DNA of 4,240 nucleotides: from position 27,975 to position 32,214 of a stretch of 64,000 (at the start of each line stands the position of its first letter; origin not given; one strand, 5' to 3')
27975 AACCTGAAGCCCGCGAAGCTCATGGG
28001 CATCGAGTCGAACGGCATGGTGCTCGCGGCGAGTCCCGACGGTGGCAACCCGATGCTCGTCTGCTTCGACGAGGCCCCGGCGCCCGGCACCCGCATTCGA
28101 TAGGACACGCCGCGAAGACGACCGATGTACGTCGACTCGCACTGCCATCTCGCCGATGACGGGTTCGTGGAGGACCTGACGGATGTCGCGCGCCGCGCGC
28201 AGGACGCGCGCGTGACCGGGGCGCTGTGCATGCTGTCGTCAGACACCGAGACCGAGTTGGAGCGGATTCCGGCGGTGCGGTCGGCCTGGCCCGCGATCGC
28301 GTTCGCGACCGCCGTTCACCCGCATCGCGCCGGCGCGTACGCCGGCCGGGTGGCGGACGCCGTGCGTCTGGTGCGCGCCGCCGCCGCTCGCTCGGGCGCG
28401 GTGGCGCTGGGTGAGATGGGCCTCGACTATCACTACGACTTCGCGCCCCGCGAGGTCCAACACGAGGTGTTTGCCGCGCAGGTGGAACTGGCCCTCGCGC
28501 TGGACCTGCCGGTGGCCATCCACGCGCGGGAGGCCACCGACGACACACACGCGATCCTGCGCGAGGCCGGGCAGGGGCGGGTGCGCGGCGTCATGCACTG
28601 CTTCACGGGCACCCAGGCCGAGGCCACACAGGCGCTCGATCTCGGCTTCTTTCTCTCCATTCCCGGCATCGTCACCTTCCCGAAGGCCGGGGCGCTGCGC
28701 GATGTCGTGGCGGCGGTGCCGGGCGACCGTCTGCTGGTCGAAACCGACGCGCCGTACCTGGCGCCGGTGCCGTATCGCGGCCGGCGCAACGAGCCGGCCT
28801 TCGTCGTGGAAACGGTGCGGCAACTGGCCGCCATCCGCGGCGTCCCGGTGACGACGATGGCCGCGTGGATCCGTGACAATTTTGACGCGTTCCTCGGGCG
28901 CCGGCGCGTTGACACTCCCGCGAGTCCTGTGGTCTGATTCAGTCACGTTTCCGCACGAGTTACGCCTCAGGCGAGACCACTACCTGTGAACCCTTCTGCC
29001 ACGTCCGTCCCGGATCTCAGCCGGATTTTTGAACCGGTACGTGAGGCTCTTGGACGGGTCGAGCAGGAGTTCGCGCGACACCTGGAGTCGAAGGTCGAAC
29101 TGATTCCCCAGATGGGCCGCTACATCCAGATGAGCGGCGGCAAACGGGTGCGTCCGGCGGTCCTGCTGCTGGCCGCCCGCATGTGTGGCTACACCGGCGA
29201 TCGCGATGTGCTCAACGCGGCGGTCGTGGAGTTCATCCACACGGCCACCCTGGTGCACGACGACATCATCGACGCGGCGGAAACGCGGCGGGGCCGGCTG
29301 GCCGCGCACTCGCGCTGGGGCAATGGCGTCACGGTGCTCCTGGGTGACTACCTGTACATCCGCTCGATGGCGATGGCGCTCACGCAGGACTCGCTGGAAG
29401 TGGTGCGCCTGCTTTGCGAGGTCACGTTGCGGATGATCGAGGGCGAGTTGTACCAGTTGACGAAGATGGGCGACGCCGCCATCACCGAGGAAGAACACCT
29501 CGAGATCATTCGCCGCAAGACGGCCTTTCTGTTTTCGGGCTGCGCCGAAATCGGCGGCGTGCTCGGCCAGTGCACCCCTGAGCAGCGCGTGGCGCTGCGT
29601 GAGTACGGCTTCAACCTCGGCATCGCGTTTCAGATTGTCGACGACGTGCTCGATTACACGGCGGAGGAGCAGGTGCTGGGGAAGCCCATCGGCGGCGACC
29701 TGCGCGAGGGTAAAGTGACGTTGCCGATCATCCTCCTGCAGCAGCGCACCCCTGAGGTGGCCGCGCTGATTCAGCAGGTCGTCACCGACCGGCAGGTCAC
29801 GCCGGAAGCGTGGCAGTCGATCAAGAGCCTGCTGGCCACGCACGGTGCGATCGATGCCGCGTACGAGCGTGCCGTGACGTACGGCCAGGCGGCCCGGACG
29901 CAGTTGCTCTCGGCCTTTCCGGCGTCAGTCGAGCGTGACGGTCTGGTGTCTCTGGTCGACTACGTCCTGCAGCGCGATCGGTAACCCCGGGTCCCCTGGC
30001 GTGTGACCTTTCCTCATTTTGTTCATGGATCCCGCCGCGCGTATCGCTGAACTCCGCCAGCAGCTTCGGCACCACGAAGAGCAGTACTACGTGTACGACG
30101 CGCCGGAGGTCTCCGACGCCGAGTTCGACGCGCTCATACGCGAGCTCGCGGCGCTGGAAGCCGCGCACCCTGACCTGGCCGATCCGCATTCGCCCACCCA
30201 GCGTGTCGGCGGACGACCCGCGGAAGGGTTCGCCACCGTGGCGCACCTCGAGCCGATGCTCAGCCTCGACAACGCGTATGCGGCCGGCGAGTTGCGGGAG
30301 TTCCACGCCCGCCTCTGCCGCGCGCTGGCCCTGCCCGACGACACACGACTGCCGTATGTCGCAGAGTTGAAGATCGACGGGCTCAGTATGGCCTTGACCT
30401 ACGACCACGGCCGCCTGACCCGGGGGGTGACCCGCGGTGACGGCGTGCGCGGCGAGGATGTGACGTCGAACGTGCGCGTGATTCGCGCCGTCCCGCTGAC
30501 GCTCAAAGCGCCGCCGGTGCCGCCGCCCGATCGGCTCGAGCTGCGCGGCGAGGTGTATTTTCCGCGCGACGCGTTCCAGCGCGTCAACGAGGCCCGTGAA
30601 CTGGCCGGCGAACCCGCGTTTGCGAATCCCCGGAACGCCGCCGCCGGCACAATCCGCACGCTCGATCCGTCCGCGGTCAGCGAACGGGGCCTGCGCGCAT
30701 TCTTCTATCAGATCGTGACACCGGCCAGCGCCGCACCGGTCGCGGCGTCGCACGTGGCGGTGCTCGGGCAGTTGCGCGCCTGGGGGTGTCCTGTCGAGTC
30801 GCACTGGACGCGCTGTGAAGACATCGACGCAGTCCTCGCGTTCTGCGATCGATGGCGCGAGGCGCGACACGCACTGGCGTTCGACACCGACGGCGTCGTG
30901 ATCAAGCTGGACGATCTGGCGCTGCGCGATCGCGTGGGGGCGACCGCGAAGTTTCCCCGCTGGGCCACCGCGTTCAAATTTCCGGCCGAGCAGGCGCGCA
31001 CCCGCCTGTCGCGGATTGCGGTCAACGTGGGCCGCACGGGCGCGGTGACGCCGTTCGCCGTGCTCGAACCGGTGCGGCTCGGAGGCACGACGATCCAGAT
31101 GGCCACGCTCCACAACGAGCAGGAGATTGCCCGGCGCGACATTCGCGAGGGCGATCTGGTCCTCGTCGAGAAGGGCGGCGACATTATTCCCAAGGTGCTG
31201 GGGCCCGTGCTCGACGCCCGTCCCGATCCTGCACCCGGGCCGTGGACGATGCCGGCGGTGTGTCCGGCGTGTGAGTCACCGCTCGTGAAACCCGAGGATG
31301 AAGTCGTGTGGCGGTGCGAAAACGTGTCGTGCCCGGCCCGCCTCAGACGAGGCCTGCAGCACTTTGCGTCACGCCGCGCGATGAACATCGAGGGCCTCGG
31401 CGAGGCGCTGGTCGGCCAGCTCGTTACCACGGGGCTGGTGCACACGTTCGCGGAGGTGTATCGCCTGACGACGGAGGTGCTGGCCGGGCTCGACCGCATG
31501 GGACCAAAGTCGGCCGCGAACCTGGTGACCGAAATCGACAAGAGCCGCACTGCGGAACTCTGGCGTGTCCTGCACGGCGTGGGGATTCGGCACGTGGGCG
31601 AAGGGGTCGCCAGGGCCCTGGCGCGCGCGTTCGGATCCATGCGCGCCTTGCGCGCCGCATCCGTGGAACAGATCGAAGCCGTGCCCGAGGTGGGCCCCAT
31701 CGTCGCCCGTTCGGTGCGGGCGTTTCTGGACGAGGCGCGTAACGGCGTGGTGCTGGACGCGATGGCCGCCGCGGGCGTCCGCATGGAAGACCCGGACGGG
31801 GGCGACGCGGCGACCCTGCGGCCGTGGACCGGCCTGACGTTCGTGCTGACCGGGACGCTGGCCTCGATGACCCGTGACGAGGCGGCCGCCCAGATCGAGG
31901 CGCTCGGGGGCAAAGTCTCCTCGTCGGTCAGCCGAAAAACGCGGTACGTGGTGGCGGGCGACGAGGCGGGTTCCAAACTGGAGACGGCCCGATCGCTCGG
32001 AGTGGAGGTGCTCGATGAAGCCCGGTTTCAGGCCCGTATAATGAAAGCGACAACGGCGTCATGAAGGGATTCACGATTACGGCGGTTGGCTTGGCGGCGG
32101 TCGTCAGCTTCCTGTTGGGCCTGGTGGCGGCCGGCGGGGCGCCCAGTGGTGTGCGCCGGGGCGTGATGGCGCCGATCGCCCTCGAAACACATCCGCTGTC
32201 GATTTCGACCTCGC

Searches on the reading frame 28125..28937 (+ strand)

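Call 101: search_protein_families(library=pfam, proteins=[window:28125-28937:+], max_evalue=0.00001)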
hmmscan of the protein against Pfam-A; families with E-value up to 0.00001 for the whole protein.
window:28125-28937:+ (270 aa): 1 family
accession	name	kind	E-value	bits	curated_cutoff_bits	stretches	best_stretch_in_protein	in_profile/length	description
PF01026.27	TatD_DNase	-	2.6e-73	247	27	1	3-257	1-252/253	TatD related DNase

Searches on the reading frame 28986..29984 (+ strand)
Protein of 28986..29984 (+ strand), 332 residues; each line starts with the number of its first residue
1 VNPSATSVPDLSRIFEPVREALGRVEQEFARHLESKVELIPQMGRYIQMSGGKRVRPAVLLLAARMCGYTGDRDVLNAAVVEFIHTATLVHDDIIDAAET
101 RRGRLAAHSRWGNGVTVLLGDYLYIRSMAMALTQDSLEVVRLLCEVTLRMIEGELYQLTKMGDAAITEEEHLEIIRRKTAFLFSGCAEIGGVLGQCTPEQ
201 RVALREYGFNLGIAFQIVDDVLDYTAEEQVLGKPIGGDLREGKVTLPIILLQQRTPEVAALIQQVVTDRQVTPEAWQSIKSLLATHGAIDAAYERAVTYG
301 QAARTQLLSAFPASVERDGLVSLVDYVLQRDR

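Call 101: search_protein_families(library=pfam, proteins=[window:28986-29984:+], max_evalue=0.00001)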
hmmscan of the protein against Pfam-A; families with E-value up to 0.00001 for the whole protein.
window:28986-29984:+ (332 aa): 1 family
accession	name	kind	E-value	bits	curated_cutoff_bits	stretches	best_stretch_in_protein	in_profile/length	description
PF00348.22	polyprenyl_synt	-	3.7e-69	233.2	27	1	38-276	2-244/251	Polyprenyl synthetase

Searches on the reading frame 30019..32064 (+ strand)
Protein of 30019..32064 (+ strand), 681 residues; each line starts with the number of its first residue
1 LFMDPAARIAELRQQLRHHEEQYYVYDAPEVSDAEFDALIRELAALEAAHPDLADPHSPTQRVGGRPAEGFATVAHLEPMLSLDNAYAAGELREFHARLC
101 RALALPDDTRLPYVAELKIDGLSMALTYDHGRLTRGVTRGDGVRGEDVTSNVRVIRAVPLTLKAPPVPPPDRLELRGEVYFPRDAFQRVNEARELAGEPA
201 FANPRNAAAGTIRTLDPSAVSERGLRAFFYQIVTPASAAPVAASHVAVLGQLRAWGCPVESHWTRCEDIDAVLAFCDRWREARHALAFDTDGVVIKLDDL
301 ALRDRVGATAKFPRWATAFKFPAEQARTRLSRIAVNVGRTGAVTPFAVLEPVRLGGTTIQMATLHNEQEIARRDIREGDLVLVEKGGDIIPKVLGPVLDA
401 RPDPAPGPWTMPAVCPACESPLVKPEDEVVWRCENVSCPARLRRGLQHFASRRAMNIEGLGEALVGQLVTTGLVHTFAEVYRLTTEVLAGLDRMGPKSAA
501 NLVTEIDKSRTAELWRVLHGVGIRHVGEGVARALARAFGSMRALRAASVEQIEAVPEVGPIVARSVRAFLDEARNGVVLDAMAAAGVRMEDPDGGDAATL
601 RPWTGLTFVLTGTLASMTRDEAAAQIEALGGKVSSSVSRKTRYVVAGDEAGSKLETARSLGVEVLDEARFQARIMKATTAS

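Call 101: search_protein_families(library=pfam, proteins=[window:30019-32064:+], max_evalue=0.00001)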
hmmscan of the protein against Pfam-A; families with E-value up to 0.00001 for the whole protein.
window:30019-32064:+ (681 aa): 8 families
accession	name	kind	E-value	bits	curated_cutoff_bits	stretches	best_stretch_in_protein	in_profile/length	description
PF01653.23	DNA_ligase_aden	-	2.5e-86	289.7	27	1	70-324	3-253/253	NAD-dependent DNA ligase adenylation domain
PF03120.22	DNA_ligase_OB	-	2.5e-31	107.8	32.9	1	328-403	2-77/79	NAD-dependent DNA ligase OB-fold domain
PF12826.13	HHH_2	-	3.5e-20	72.4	27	1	516-575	1-60/64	Helix-hairpin-helix motif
PF00533.33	BRCT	-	4.1e-13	49.8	21.3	1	604-670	7-74/78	BRCA1 C Terminus (BRCT) domain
PF14520.12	HHH_5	-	4.2e-12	46.8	27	0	523-570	7-55/57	Helix-hairpin-helix domain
PF03119.21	DNA_ligase_ZBD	-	4.1e-10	39.8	25.8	1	415-440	2-27/27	NAD-dependent DNA ligase C4 zinc finger domain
PF22745.1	Nlig-Ia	-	6.8e-09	36.7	27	1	5-54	2-51/92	DNA ligase-like, N-terminal NAD+-binding domain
PF00633.29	HHH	-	9.1e-06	25.7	24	0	542-569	3-30/30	Helix-hairpin-helix motif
